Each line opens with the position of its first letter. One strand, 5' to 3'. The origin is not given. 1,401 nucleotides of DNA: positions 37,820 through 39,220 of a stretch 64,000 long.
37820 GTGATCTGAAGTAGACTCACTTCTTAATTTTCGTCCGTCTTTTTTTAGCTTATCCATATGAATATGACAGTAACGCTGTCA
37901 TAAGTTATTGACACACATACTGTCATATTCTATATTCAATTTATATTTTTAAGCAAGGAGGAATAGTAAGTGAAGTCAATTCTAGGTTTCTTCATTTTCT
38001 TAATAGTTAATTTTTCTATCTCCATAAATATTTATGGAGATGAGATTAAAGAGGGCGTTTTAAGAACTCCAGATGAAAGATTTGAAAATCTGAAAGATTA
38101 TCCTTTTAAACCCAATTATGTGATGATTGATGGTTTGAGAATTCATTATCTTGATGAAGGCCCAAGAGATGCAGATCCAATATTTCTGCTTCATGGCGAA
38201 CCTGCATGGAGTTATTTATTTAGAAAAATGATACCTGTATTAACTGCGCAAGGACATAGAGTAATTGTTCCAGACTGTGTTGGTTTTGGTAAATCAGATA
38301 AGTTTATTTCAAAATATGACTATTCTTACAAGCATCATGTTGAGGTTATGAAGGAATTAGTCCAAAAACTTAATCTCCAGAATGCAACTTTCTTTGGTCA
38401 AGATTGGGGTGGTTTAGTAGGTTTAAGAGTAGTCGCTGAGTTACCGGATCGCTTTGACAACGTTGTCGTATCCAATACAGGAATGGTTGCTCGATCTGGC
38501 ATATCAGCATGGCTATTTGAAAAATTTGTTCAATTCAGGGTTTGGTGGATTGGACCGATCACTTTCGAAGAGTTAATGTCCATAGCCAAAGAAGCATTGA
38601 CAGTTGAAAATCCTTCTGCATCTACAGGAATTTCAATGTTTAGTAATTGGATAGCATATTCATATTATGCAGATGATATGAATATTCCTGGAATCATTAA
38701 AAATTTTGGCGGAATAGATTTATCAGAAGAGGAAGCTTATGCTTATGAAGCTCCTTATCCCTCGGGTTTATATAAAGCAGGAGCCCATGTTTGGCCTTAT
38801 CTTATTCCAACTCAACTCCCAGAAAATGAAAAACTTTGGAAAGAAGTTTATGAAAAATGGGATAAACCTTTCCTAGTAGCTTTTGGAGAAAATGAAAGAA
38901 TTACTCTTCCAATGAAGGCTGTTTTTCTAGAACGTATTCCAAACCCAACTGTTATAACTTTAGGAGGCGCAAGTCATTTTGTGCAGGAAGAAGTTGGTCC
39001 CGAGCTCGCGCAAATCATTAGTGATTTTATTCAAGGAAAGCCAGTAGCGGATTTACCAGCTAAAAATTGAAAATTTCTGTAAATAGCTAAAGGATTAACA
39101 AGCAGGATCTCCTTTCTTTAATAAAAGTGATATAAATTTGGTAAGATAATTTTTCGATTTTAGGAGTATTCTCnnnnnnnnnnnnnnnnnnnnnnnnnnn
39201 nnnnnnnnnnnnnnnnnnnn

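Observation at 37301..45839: TetR-linked cluster with three haloalkane-dehalogenase-family genes (two HLD-I, one HLD-II), a GST-like protein, an NMO flavoenzyme and five unknown envelope proteins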

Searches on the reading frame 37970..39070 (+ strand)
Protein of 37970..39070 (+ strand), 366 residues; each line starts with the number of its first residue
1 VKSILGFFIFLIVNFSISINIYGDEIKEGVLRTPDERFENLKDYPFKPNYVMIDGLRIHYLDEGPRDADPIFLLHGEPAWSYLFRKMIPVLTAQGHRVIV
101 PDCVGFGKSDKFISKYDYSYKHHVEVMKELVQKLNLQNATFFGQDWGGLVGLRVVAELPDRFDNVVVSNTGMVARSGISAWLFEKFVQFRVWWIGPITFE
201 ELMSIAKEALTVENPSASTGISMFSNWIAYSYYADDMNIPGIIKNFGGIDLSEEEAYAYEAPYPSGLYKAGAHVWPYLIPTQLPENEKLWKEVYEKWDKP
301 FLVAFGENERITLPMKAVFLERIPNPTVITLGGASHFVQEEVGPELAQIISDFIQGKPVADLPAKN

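Call 3: search_protein_families(library=pfam, proteins=[window:37970-39070:+], max_evalue=0.01)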
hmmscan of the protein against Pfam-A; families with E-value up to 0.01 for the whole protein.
window:37970-39070:+ (366 aa): 3 families
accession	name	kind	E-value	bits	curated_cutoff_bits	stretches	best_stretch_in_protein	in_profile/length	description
PF00561.26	Abhydrolase_1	-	2.8e-27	96.4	25.8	1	70-341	2-243/245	alpha/beta hydrolase fold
PF12697.13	Abhydrolase_6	-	7.7e-10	40.2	26.3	1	71-347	1-215/217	Alpha/beta hydrolase family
PF12146.15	Hydrolase_4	-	9.6e-09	35.3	27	1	71-179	7-118/239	Serine aminopeptidase, S33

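Call 4: search_protein_families(library=ncbifam, proteins=[window:37970-39070:+], max_evalue=0.01)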
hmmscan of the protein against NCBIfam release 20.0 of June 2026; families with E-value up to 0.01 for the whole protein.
window:37970-39070:+ (366 aa): 23 families
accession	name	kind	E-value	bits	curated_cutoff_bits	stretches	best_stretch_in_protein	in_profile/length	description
NF002043.0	PRK00870.1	subfamily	1.3e-94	317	265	1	30-356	3-300/302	haloalkane dehalogenase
NF002938.0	PRK03592.1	equivalog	1.3e-34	119.9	241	2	43-170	7-129/298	haloalkane dehalogenase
NF002873.0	PRK03204.1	equivalog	2.8e-30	105.6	466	1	42-184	10-148/286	haloalkane dehalogenase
NF045632.1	hydroxlase_HsaD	equivalog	5.2e-22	78.1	400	2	50-171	16-138/290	4,5:9,10-diseco-3-hydroxy-5,9,17-trioxoandrosta-1(10),2-diene-4-oate hydrolase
TIGR03056.1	bchO_mg_che_rel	equivalog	1e-15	57.5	172.55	1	51-198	11-154/278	alpha/beta fold hydrolase BchO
TIGR03343.1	biphenyl_bphD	equivalog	1.6e-12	47.2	462.15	1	55-185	19-149/282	2-hydroxy-6-oxo-6-phenylhexa-2,4-dienoate hydrolase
TIGR02427.1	protocat_pcaD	equivalog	2.3e-12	46.9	255.85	1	57-171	1-113/251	3-oxoadipate enol-lactonase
NF051488.1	bifunc_PcaDC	exception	1.2e-11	44.3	390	1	60-172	4-113/375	bifunctional 3-oxoadipate enol-lactonase/4-carboxymuconolactone decarboxylase PcaDC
NF045948.1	ProImpepThrmp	equivalog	2e-11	43.9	500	1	48-169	4-127/291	proline iminopeptidase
NF011457.0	PRK14875.1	equivalog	4e-11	42.5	307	1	43-165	107-226/372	acetoin dehydrogenase dihydrolipoyllysine-residue acetyltransferase subunit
TIGR01250.1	pro_imino_pep_2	subfamily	7.3e-11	42.2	167.65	1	50-170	6-129/288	proline iminopeptidase-family hydrolase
NF045945.1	ProImpepLactob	equivalog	3.4e-10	39.9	400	1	65-170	24-131/293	proline iminopeptidase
TIGR01249.1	pro_imino_pep_1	equivalog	9.3e-09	34.9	259.75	1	54-185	13-142/307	prolyl aminopeptidase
TIGR03611.1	RutD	equivalog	1e-08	34.9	238.5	1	67-170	12-113/258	pyrimidine utilization protein D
NF050089.1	i_nPHAscl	equivalog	1.9e-08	33.7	300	1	65-169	15-116/288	intracellular short-chain-length polyhydroxyalkanoate depolymerase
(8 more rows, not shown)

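Call 5: search_solved_structures(query=window:37970-39070:+, show_alignments=2, max_evalue=1e-10)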
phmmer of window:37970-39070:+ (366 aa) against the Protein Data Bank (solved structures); distinct sequences matched with E-value up to 1e-10: 151 (the best 60 are shown).
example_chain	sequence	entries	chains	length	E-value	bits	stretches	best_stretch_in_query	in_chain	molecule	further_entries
6f9o_A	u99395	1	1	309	4e-75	256.3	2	30-173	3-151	Haloalkane dehalogenase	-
5esr_A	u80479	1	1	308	1.7e-72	247.6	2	30-182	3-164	Haloalkane dehalogenase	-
4mj3_A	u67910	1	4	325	4.9e-67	229.7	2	30-172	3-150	Haloalkane dehalogenase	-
1hde_A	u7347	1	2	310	1.5e-51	178.7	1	30-174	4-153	HALOALKANE DEHALOGENASE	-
1b6g_A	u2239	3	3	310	1.8e-51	178.5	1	30-194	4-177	HALOALKANE DEHALOGENASE | PROTEIN (HALOALKANE DEHALOGENASE)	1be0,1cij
1edb_A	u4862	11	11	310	1.9e-51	178.4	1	30-195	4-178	HALOALKANE DEHALOGENASE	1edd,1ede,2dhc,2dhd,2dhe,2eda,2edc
1bee_A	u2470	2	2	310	3e-51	177.7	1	30-174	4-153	HALOALKANE DEHALOGENASE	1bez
7avr_A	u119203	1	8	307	1.8e-49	171.9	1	30-172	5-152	Haloalkane dehalogenase 1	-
2xt0_A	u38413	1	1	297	1.6e-48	168.8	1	31-174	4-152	HALOALKANE DEHALOGENASE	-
8oe6_A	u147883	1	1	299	1.3e-27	99.9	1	43-165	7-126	Structure of hyperstable haloalkane dehalogenase variant DhaA231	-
6ty7_A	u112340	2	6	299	2.2e-27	99.1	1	43-165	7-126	Haloalkane dehalogenase variant DhaA115 domain-swapped dimer type-1 | Haloalkane dehalogenase variant DhaA115 domain-swapped dimer type-2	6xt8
6sp5_A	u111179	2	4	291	2.6e-27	98.9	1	44-165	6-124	Haloalkane dehalogenase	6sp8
3rk4_A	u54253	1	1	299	4.9e-27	98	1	43-165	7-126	Haloalkane dehalogenase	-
6xtc_A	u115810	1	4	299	5e-27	98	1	43-165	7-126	Haloalkane dehalogenase variant DhaA177 domain-swapped dimer type-3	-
4fwb_A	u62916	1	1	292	5.9e-27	97.7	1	44-165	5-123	Haloalkane dehalogenase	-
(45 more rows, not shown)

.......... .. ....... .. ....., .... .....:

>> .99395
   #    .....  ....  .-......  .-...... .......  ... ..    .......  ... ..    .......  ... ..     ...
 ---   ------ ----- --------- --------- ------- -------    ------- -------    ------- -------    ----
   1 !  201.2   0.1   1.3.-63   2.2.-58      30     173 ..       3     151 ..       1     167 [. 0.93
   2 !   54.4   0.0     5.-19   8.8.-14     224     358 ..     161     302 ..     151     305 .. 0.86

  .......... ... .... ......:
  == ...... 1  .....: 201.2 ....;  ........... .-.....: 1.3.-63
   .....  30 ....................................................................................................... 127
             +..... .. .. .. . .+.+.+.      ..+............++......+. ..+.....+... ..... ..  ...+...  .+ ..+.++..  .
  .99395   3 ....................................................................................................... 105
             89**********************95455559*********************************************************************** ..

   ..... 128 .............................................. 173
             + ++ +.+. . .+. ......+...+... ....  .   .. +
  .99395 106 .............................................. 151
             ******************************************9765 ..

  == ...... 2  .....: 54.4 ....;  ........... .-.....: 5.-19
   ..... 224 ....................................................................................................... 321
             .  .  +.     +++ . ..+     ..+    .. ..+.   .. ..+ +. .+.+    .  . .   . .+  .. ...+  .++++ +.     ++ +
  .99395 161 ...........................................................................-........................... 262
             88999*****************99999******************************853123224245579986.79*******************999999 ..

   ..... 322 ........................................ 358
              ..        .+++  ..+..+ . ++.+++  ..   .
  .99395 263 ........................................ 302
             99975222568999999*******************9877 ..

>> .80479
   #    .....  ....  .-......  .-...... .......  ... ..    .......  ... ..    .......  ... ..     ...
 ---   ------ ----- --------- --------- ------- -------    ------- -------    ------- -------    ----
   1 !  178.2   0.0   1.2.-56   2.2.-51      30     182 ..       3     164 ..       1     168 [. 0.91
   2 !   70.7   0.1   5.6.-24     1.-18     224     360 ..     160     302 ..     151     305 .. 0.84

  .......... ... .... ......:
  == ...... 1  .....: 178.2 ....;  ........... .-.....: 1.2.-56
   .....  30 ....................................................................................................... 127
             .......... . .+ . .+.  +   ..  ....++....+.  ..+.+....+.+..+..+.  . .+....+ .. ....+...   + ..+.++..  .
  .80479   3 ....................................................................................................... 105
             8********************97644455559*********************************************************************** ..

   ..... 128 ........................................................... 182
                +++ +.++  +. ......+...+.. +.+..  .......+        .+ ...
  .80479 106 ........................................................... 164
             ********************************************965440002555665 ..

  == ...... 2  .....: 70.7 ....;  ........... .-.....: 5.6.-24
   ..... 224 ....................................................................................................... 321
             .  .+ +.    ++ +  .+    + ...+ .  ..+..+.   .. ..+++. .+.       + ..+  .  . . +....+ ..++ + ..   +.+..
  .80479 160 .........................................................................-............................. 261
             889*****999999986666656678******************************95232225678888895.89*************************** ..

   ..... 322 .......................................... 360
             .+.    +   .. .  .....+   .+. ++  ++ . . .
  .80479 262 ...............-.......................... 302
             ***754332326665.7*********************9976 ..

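Call 52: search_protein_representatives(protein=window:37970-39070:+)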
Query: 366 residues. Proteins with E-value up to 0.001 (for the whole library): 22837; up to 1e-10: 4592; up to 1e-30: 614. The best 150 are listed.
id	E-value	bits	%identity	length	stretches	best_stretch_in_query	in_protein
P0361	4.3e-126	437.3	70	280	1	11-279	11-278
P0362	4.2e-106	371.5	52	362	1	11-359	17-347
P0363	2.0e-92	326.4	72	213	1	158-358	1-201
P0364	1.2e-91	323.8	58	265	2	8-156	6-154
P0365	5.9e-90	318.3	53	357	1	22-317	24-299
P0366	3.9e-83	295.9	43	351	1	28-359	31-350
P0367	1.3e-79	284.3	64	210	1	12-203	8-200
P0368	1.3e-78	280.9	50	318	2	23-215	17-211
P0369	3.8e-78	279.4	54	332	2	16-177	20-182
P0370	3.0e-75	269.9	49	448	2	29-173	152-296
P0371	5.4e-75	269.1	50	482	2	21-181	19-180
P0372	1.2e-72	261.4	48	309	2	30-172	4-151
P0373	1.4e-72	261.1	49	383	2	31-173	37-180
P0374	1.4e-71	257.8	53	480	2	23-174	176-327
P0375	6.5e-70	252.3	45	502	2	30-175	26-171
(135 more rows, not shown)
